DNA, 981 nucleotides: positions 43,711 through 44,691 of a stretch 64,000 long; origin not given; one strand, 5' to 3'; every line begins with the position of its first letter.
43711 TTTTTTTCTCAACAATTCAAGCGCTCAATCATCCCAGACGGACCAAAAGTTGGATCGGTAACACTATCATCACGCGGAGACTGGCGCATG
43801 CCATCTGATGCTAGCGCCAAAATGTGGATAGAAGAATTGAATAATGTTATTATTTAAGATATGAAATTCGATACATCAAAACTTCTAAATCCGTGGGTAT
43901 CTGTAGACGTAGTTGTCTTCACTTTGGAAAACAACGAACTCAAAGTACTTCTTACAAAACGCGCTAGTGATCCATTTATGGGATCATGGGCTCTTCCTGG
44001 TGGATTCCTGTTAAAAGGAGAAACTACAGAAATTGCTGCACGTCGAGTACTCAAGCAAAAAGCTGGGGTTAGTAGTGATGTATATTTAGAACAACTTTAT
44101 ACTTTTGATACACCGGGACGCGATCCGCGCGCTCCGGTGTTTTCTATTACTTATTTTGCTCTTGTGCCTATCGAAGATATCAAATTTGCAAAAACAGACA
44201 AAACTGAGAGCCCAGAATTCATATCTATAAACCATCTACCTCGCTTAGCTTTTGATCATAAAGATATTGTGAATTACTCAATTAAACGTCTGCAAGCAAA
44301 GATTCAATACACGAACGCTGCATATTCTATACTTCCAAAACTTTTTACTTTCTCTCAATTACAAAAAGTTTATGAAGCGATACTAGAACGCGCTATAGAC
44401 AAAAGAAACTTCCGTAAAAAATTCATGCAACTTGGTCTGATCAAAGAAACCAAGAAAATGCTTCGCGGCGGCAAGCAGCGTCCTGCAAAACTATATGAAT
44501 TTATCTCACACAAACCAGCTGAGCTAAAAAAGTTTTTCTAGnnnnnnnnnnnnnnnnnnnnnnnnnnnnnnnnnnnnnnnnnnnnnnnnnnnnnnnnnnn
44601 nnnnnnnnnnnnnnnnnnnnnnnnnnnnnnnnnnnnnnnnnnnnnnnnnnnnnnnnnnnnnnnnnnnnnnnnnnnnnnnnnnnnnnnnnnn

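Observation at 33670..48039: NAD salvage / ADP-ribose cluster under a resident NrtR with two predicted operators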

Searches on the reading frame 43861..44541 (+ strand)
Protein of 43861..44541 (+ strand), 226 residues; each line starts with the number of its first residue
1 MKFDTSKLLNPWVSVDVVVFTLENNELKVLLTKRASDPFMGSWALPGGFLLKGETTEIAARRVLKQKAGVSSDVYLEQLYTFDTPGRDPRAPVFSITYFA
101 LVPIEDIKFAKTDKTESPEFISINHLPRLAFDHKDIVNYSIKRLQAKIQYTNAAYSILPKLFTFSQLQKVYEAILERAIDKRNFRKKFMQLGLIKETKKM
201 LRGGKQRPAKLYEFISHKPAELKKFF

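Call 4: search_protein_families(library=pfam, proteins=[window:43861-44541:+])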
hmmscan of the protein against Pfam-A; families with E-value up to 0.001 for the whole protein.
window:43861-44541:+ (226 aa): 3 families
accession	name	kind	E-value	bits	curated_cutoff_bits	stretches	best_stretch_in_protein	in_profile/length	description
PF21906.2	NrtR_WHD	-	4.4e-24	84.8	27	1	155-214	2-61/61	NrtR DNA-binding winged helix domain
PF00293.34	NUDIX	-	1.5e-14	54.6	21.1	1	16-136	5-130/134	NUDIX domain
PF19368.5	AraR_C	-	6.3e-12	46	23.8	1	150-223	1-75/82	AraR C-terminal winged HTH domain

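Call 5: search_protein_families(library=ncbifam, proteins=[window:43861-44541:+])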
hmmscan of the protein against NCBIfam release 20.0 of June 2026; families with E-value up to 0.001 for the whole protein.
window:43861-44541:+ (226 aa): 9 families
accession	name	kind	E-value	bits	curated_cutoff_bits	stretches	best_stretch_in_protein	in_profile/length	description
NF050029.2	TransRepNtr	equivalog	8.8e-49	166.2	400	1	3-215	12-226/245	ADPR responsive transcriptional repressor NtrR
NF011963.0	PRK15434.1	subfamily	2.9e-08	33.6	146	1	5-80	10-82/159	GDP-mannose mannosyl hydrolase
NF003790.0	PRK05379.2-2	equivalog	1.5e-06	27.6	403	1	15-106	216-311/354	bifunctional nicotinamide mononucleotide adenylyltransferase/ADP-ribose pyrophosphatase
NF003787.0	PRK05379.1-4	equivalog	1.8e-06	27.2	449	1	12-124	208-322/346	bifunctional nicotinamide-nucleotide adenylyltransferase/Nudix hydroxylase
NF006530.0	PRK08999.1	equivalog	2.1e-06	27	245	1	14-74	5-66/315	Nudix family hydrolase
NF008044.0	PRK10776.1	equivalog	3e-06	27.1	148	1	17-74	6-64/130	8-oxo-dGTP diphosphatase MutT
TIGR00586.1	mutt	equivalog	1.2e-05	25.3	97.9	1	17-74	7-65/129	8-oxo-dGTP diphosphatase MutT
NF003788.0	PRK05379.1-5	equivalog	2.6e-05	23.7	354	1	13-138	214-345/351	bifunctional nicotinamide-nucleotide adenylyltransferase/Nudix hydroxylase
NF003786.0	PRK05379.1-2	equivalog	0.00016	21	397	1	13-91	219-298/354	bifunctional nicotinamide-nucleotide adenylyltransferase/Nudix hydroxylase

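Call 10: find_related_loci(query=window:43861-44541:+, collection=genome_contigs, flank=6000)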
Query window:43861-44541:+ (226 aa) in genome_contigs; peptide patterns used: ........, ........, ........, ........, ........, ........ (x = any residue, [..] = any of these).
220 stretches matched a pattern; 77 encode a relative of the query (tblastn E <= 1e-3); 77 distinct loci.
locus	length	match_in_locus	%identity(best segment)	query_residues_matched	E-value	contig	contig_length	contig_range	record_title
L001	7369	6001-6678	94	1-226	2e-143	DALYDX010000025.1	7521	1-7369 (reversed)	MAG TPA_asm: Candidatus Paceibacterota bacterium isolate CTOTU14238 NODE_2593_length_7521_cov_14.764533, whole genome sh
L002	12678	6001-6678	94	1-226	2e-143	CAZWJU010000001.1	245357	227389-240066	MAG TPA_asm: uncultured Candidatus Saccharibacteria bacterium isolate SRP278252_co2_131 genome assembly, contig: NODE_33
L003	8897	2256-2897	47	10-224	2e-61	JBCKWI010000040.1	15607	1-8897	Gammaproteobacteria bacterium isolate SLM_MC1B_02-G04 Node_40_length_15607_cov_34.798883, whole genome shotgun sequence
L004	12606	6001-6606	47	11-214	5e-56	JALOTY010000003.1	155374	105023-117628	MAG: Akkermansiaceae bacterium isolate Prado245 scaffold_110, whole genome shotgun sequence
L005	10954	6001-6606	46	13-219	2e-55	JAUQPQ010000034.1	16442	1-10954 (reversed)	MAG: Chloroflexota bacterium isolate JZ-1.bins.128.201901 NODE_2796_length_16442_cov_4.604413, whole genome shotgun sequ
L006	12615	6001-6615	43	11-216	3e-55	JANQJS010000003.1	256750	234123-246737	MAG: Sedimentisphaerales bacterium isolate PL25a_bin.123 k99_1254689, whole genome shotgun sequence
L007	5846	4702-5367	46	2-224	3e-55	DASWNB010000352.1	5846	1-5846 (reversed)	MAG TPA_asm: Flavisolibacter sp. isolate SMAG_U3402 k141_20326, whole genome shotgun sequence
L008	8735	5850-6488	44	13-226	1e-53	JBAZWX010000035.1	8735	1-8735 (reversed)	MAG: Candidatus Paceibacterota bacterium isolate SO_2017_GW1_42 NODE_30108_length_8735_cov_0.936919_OW334_2017, whole ge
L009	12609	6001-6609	46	10-214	6e-52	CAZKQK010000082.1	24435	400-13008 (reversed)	MAG TPA_asm: uncultured Luteolibacter sp. isolate SRP344714_co2_123 genome assembly, contig: NODE_5216_length_24435_cov_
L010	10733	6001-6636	45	5-218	4e-49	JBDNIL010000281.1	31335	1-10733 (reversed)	MAG: Verrucomicrobiales bacterium isolate concoct.67.WLB k141_461566, whole genome shotgun sequence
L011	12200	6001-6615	43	11-218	1e-47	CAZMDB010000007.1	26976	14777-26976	MAG TPA_asm: uncultured Methanosarcinales archaeon isolate SRP252850_co1_224 genome assembly, contig: NODE_3087_length_2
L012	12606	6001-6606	39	14-214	2e-46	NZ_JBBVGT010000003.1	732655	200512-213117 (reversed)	Albibacterium sp. RHL897 RHL.897_ctg03, whole genome shotgun sequence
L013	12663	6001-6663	38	3-222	9e-46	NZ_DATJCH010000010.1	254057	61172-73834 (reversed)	MAG: Albibacterium sp. isolate SMAG_U15376 k141_368675, whole genome shotgun sequence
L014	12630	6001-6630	40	14-222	7e-45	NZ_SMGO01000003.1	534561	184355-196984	Albibacterium bauzanense strain DSM 22554 Ga0183444_13, whole genome shotgun sequence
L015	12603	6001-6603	41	12-214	5e-44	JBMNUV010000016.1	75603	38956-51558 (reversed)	MAG: Prevotella sp. isolate SBF912SR2HQ0004 scaffold_1367_c1, whole genome shotgun sequence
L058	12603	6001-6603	36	9-225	7e-35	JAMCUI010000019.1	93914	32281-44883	MAG: Patescibacteria group bacterium isolate FK_Sedi_A_Bin.134 NODE_328_length_93914_cov_13.9323, whole genome shotgun s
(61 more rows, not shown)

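Call 22: search_solved_structures(query=window:43861-44541:+, show_alignments=3)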
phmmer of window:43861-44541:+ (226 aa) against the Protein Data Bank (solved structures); distinct sequences matched with E-value up to 0.001: 19.
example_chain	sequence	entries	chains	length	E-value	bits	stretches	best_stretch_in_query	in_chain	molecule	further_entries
5bs6_A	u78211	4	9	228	4e-43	150.7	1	12-215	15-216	transcriptional regulator AraR | transcriptional factor AraR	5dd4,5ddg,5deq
2fml_A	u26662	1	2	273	7.8e-27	97.5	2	11-136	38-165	MutT/nudix family protein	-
3gz5_A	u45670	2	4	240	9.9e-26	93.8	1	12-212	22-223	MutT/nudix family protein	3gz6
3gz8_A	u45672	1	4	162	2.4e-16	63.2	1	11-149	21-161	MutT/nudix family protein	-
3i9x_A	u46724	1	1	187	1.1e-13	54.4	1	29-144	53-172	mutT/nudix family protein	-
7q91_A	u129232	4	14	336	2.8e-12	49.9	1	128-214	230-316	NADQ transcription factor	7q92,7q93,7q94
2yyh_A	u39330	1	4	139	1.2e-09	41.3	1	10-137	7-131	8-OXO-dGTPase domain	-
3q1p_A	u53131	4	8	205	2.3e-06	30.6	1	11-132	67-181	Phosphohydrolase (MutT/nudix family protein)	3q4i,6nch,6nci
3cng_A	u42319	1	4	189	8.7e-06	28.7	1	16-80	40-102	NUDIX hydrolase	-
2gt4_A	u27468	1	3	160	2.1e-05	27.4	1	10-80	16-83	GDP-mannose mannosyl hydrolase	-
1rya_A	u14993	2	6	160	2.2e-05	27.4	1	10-80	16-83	GDP-mannose mannosyl hydrolase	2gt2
2i8t_A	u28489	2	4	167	2.3e-05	27.3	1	10-80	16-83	GDP-mannose mannosyl hydrolase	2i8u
2qjo_A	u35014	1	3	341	0.00012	25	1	28-111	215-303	Bifunctional NMN adenylyltransferase/Nudix hydrolase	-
4hvy_A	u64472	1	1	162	0.00031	23.6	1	18-73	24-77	Nucleoside diphosphate-linked moiety X motif 18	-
5wy6_E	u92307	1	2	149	0.00052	22.9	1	15-128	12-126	Nudix hydrolase 1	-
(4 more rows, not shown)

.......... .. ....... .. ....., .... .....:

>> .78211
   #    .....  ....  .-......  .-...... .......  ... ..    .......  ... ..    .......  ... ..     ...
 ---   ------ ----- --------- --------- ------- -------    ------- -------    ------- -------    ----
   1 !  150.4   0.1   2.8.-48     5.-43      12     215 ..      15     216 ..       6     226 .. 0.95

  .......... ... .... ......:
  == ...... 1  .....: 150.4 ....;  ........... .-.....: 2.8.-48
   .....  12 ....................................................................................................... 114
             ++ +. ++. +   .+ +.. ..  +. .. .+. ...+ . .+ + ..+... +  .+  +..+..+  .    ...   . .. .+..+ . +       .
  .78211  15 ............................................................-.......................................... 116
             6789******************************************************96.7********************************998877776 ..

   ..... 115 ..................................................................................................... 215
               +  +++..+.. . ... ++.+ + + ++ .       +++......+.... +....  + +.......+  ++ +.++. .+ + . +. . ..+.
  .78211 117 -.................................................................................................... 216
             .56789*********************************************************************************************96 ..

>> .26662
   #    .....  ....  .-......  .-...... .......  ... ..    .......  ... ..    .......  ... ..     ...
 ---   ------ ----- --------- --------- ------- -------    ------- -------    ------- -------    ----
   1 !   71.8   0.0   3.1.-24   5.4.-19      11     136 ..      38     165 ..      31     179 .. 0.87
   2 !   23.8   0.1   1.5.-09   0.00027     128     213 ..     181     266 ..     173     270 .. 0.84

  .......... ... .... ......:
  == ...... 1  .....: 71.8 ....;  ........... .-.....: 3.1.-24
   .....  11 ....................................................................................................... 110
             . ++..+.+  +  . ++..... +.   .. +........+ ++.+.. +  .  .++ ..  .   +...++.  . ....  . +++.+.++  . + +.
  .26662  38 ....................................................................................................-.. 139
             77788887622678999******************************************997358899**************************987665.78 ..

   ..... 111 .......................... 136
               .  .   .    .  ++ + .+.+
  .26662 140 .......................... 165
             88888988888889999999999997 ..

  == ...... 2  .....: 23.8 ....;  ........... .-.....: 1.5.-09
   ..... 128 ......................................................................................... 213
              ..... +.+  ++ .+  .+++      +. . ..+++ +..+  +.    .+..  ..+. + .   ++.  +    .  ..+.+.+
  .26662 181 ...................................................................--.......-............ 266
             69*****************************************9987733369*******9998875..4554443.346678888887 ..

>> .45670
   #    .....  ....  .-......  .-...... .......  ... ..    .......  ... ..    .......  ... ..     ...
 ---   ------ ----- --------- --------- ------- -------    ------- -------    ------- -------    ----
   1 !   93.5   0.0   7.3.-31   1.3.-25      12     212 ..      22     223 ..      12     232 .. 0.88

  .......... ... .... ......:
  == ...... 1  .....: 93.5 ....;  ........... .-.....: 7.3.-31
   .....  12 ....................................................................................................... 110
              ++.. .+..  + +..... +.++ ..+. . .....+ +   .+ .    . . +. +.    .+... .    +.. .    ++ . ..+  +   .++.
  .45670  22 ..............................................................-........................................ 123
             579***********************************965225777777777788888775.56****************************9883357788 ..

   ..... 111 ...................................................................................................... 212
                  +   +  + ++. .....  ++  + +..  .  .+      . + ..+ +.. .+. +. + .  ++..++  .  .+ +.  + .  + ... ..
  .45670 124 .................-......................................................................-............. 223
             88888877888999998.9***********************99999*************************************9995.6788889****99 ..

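Call 32: search_protein_families(library=pfam, proteins=[L009:6672-8102:+, L009:8115-9134:+, L009:11083-11997:+, L008:6491-7282:+, L008:7672-8367:+, L008:5028-5564:-, L003:2926-4005:+, L003:4037-4792:+, L003:4870-5616:+, L003:369-2147:+])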
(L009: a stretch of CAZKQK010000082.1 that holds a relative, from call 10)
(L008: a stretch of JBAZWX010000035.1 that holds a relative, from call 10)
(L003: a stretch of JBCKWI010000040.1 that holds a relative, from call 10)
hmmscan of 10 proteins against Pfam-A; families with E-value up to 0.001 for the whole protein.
L009:6672-8102:+ (476 aa): 4 families
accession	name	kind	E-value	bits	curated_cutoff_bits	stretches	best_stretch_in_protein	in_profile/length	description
PF17767.7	NAPRTase_N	-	8.5e-38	129.9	32.6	1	5-135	1-125/125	Nicotinate phosphoribosyltransferase (NAPRTase) N-terminal domain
PF17956.6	NAPRTase_C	-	2.1e-12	47.9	23.3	1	366-467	6-109/111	Nicotinate phosphoribosyltransferase C-terminal domain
PF04095.22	NAPRTase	-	2.3e-08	34.5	20.8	1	158-335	5-194/239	Nicotinate phosphoribosyltransferase (NAPRTase) family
PF02749.22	QRPTase_N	-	4.3e-05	24.1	27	1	97-135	42-79/82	Quinolinate phosphoribosyl transferase, N-terminal domain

L009:8115-9134:+ (339 aa): 1 family
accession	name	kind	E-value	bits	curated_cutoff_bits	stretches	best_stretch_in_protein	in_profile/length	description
PF03747.19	ADP_ribosyl_GH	-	1.2e-52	179.8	26.2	1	9-282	2-285/287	ADP-ribosylglycohydrolase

L009:11083-11997:+ (304 aa): 1 family
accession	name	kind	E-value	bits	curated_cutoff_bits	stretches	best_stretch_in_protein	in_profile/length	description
PF03747.19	ADP_ribosyl_GH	-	6.3e-78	262.8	26.2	1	10-281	1-287/287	ADP-ribosylglycohydrolase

L008:6491-7282:+ (263 aa): 3 families
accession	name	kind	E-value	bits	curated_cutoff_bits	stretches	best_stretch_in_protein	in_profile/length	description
PF13462.12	Thioredoxin_4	-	3.7e-20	73.2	23.2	1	84-228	4-141/165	Thioredoxin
PF01323.26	DSBA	-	1e-11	45.4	25.6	1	181-253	121-188/191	DSBA-like thioredoxin domain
PF13098.12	Thioredoxin_2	-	0.00024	21.8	27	0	97-253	9-102/104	Thioredoxin-like domain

L008:7672-8367:+ (231 aa): 0 families

L008:5028-5564:- (178 aa): 0 families

L003:2926-4005:+ (359 aa): 1 family
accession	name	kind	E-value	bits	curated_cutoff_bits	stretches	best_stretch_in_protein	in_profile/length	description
PF02445.21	NadA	-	5.8e-108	360.9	27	1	39-344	2-294/295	Quinolinate synthetase A protein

L003:4037-4792:+ (251 aa): 2 families
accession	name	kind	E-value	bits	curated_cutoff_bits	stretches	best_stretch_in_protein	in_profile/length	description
PF24096.1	DUF7379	-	4.9e-08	33.6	33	1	68-149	30-120/191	Domain of unknown function (DUF7379)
PF05057.20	DUF676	-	0.00027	20.9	20.3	0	49-120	8-93/217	Putative serine esterase (DUF676)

L003:4870-5616:+ (248 aa): 2 families
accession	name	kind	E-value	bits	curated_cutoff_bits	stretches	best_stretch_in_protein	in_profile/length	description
PF01709.26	Transcrip_reg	-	7.3e-57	192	27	1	83-237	2-160/160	TACO1/YebC second and third domain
PF20772.2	TACO1_YebC_N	-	3.2e-35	120.9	36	1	5-75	1-72/73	TACO1/YebC protein N-terminal domain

L003:369-2147:+ (592 aa): 3 families
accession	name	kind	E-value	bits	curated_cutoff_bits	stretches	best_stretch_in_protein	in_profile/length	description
PF00152.25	tRNA-synt_2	-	1.8e-123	411.9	25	1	120-560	3-308/308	tRNA synthetases class II (D, K and N)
PF02938.19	GAD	-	4.3e-27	94.6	23.4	1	313-408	5-95/95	GAD domain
PF01336.31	tRNA_anti-codon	-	5.3e-19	68.4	27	1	19-102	2-75/75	OB-fold nucleic acid binding domain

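Call 41: find_encoding_contigs(protein=window:43861-44541:+, flank=5000, max_places=6)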
Protein window:43861-44541:+ (226 aa): 23 contigs read that carry it; 6 places shown.
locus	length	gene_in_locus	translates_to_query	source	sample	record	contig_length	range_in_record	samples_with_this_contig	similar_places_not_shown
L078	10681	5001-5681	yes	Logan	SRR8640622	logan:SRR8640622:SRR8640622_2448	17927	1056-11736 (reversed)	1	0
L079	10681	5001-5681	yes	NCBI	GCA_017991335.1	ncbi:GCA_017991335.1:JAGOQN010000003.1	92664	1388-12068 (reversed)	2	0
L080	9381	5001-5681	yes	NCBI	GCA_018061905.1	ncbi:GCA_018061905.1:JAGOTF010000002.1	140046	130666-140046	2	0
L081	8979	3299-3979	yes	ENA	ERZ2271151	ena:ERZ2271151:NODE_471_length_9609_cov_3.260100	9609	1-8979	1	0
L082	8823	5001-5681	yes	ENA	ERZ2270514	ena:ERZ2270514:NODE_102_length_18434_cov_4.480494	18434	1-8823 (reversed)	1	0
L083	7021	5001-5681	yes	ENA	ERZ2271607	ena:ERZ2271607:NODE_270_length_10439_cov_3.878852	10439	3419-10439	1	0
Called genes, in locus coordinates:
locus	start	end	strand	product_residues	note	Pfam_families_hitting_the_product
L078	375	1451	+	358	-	PF02646:RmuC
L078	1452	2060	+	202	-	PF02666:PS_Dcarbxylase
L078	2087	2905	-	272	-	PF25969:NUDT9_N, PF00293:NUDIX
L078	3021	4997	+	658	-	PF00795:CN_hydrolase, PF02540:NAD_synthase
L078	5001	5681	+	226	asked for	PF00293:NUDIX, PF19368:WHD_AraR, PF21906:WHD_NrtR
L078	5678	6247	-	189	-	PF01467:CTP_transf_like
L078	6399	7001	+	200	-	PF00857:Isochorismatase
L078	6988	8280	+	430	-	PF17767:NAPRTase_N, PF04095:NAPRTase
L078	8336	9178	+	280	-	PF01513:NAD_kinase, PF20143:NAD_kinase_C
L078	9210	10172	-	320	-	-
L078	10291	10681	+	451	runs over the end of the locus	PF00709:Adenylsucc_synt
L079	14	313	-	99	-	-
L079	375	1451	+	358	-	PF02646:RmuC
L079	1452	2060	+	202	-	PF02666:PS_Dcarbxylase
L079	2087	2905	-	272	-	PF25969:NUDT9_N, PF00293:NUDIX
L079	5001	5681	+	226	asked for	PF00293:NUDIX, PF19368:WHD_AraR, PF21906:WHD_NrtR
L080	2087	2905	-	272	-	PF25969:NUDT9_N, PF00293:NUDIX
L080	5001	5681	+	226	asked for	PF00293:NUDIX, PF19368:WHD_AraR, PF21906:WHD_NrtR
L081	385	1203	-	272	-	PF25969:NUDT9_N, PF00293:NUDIX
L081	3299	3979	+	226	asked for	PF00293:NUDIX, PF19368:WHD_AraR, PF21906:WHD_NrtR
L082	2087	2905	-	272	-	PF25969:NUDT9_N, PF00293:NUDIX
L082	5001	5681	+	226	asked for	PF00293:NUDIX, PF19368:WHD_AraR, PF21906:WHD_NrtR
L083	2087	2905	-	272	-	PF25969:NUDT9_N, PF00293:NUDIX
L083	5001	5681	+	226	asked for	PF00293:NUDIX, PF19368:WHD_AraR, PF21906:WHD_NrtR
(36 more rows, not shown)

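Call 55: search_protein_families(library=pfam, proteins=[L011:7032-8237:+, L011:8886-9752:+, L058:6694-7770:+, L058:7924-9303:+, L010:6675-8117:+, L010:8933-10549:+, L006:6669-7814:+, L006:7832-8929:+, L011:10037-10828:+, L058:9382-10071:+])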
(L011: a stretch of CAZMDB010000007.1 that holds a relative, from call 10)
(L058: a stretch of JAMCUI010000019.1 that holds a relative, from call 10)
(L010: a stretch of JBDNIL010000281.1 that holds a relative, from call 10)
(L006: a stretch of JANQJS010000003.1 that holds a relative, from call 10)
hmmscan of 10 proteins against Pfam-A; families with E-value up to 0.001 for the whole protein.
L011:7032-8237:+ (401 aa): 1 family
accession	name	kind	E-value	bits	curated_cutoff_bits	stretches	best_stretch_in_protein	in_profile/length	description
PF02749.22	QRPTase_N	-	4.8e-08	33.5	27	1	42-117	9-78/82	Quinolinate phosphoribosyl transferase, N-terminal domain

L011:8886-9752:+ (288 aa): 2 families
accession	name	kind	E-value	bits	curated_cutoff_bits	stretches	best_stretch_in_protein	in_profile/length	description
PF02540.23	NAD_synthase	-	2e-53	181.5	21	1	25-274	4-242/242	NAD synthase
PF03054.22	tRNA_Me_trans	-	0.00014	22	20.6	1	43-133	4-91/202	tRNA methyl transferase HUP domain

L058:6694-7770:+ (358 aa): 1 family
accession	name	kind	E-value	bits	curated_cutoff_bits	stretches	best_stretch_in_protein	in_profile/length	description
PF02749.22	QRPTase_N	-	2.6e-11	44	27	1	21-120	3-80/82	Quinolinate phosphoribosyl transferase, N-terminal domain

L058:7924-9303:+ (459 aa): 1 family
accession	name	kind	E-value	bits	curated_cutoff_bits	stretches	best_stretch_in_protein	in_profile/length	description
PF02133.21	Transp_cyt_pur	-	1.8e-30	106.6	23.5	1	9-426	2-416/440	Permease for cytosine/purines, uracil, thiamine, allantoin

L010:6675-8117:+ (480 aa): 4 families
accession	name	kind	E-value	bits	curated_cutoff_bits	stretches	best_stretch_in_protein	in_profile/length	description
PF17767.7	NAPRTase_N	-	2.4e-37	128.5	32.6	1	7-137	1-125/125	Nicotinate phosphoribosyltransferase (NAPRTase) N-terminal domain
PF17956.6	NAPRTase_C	-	2.4e-15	57.4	23.3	1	367-470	5-109/111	Nicotinate phosphoribosyltransferase C-terminal domain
PF04095.22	NAPRTase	-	1.2e-09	38.7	20.8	1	158-339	3-196/239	Nicotinate phosphoribosyltransferase (NAPRTase) family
PF02749.22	QRPTase_N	-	2.4e-06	28.1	27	1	91-137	36-79/82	Quinolinate phosphoribosyl transferase, N-terminal domain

L010:8933-10549:+ (538 aa): 2 families
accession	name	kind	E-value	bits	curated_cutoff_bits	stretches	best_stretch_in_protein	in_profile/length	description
PF13521.12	AAA_28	-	6.3e-31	108.2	27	1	340-496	1-162/164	AAA domain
PF01467.32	CTP_transf_like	-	2.1e-05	25.2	21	1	198-263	2-73/133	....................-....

L006:6669-7814:+ (381 aa): 1 family
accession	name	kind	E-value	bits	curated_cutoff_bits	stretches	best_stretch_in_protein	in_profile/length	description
PF02445.21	NadA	-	2.2e-96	322.9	27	1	22-371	3-294/295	Quinolinate synthetase A protein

L006:7832-8929:+ (365 aa): 0 families

L011:10037-10828:+ (263 aa): 1 family
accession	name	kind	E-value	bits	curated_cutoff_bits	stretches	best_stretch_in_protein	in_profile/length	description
PF01467.32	CTP_transf_like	-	2.5e-06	28.1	21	1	66-118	3-57/133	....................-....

L058:9382-10071:+ (229 aa): 1 family
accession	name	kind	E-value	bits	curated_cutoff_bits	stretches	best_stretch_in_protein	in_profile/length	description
PF00857.26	Isochorismatase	-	1.8e-21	77.4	27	1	32-195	1-157/175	Isochorismatase domain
